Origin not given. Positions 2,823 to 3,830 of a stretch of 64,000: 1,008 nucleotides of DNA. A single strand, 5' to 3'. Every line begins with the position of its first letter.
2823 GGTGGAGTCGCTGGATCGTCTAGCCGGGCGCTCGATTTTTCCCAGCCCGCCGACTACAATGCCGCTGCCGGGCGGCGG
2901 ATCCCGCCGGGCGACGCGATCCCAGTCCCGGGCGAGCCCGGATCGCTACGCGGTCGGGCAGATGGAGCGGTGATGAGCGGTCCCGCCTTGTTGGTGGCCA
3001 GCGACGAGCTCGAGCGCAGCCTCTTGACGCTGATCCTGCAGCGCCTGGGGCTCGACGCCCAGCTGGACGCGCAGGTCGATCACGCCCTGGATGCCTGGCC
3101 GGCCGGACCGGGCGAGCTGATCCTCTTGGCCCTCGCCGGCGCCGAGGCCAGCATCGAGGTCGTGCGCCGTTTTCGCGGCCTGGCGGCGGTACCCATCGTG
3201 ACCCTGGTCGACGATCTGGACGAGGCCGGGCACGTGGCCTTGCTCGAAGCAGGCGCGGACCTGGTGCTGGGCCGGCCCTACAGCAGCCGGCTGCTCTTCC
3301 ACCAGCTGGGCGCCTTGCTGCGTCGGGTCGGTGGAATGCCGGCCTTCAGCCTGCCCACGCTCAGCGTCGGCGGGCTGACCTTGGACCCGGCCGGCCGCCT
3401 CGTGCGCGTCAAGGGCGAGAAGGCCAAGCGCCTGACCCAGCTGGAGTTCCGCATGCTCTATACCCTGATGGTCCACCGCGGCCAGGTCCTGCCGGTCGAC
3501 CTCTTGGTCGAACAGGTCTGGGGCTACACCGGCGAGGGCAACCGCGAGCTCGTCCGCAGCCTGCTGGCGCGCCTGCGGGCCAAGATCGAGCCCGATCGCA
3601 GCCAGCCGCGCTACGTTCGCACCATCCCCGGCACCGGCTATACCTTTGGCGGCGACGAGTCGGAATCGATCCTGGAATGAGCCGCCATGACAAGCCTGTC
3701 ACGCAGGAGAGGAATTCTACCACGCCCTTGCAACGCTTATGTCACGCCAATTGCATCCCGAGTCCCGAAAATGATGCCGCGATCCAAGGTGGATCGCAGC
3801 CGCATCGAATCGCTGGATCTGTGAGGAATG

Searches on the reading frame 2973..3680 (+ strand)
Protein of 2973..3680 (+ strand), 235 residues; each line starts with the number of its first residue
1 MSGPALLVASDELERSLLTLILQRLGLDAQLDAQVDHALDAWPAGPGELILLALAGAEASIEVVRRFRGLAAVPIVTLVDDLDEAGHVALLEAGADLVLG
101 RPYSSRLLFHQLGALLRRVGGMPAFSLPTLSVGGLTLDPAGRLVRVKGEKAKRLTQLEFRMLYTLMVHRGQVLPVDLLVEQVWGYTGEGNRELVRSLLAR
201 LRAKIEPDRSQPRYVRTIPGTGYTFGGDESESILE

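Call 61: search_protein_families(library=pfam, proteins=[window:2973-3680:+], max_evalue=10)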
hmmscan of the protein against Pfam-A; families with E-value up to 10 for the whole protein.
window:2973-3680:+ (235 aa): 3 families
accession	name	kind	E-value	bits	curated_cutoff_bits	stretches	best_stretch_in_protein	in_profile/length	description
PF00486.34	Trans_reg_C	-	1.8e-18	66.8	26.2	1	152-225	4-77/77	Transcriptional regulatory protein, C terminal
PF00072.30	Response_reg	-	0.18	12.4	30.2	1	6-109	2-107/111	Response regulator receiver domain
PF09179.16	TilS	-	0.61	10.8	21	1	5-69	5-64/67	TilS substrate binding domain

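Call 81: search_protein_families(library=ncbifam, proteins=[window:2973-3680:+], max_evalue=0.001)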
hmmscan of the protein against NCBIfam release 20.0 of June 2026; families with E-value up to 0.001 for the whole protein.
window:2973-3680:+ (235 aa): 38 families (the best 25 are shown)
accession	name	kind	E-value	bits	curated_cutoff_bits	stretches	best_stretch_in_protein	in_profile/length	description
NF040689.1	MtrAB_MtrA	equivalog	4.3e-33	114.5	300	1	6-224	2-217/219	MtrAB system response regulator MtrA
NF045944.1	ResRegRpaBCyano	equivalog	3.1e-26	92.2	330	1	8-225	2-227/229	response regulator transcription factor RpaB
TIGR02154.1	PhoB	equivalog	9.1e-26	90.5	296.2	1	6-225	6-225/226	phosphate regulon transcriptional regulator PhoB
NF041733.1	resp_reg_CseB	equivalog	3.2e-25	88.8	350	1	6-224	4-225/228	two-component system response regulator CseB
NF040534.1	resp_reg_YycF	equivalog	1.8e-23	83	340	1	16-227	14-229/231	response regulator YycF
NF007820.0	PRK10529.1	equivalog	4.4e-22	78.6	325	1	48-225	47-223/225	two-component system response regulator KdpE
NF007005.1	PRK09468.1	equivalog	8e-21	74.5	331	1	6-229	7-235/237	osmolarity response regulator transcription factor OmpR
NF041734.1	resp_reg_RppA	equivalog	4e-20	72.1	250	1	60-225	61-227/229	two-component system response regulator RppA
NF045914.1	RespRegNblR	equivalog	4.1e-20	72.3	300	1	5-224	9-224/228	response regulator transcription factor NblR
NF008296.0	PRK11083.1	equivalog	3.9e-19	69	273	1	16-225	17-225/228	two-component system response regulator CreB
NF007546.0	PRK10161.1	equivalog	3.2e-18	66.2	471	1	8-226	7-226/229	phosphate response regulator transcription factor PhoB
NF033120.0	vanR_FM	exception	2.5e-17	63.3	460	1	5-227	5-231/231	vancomycin resistance response regulator transcription factor, VanR-F/VanR-M family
NF041209.1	resp_regPieR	equivalog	3.4e-17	62.8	450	1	60-226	59-228/231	two component system response regulator PieR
TIGR01387.1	cztR_silR_copR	subfamily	5.7e-17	62.1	279.2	1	61-225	58-218/218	heavy metal response regulator transcription factor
NF007982.1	PRK10710.1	equivalog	4e-16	59.3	380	1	8-230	12-232/235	envelope stress response regulator BaeR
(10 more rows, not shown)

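Call 98: search_protein_families(library=padloc, proteins=[window:2973-3680:+], max_evalue=0.001)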
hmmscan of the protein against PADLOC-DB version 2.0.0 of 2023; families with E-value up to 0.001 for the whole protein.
window:2973-3680:+ (235 aa): 0 families
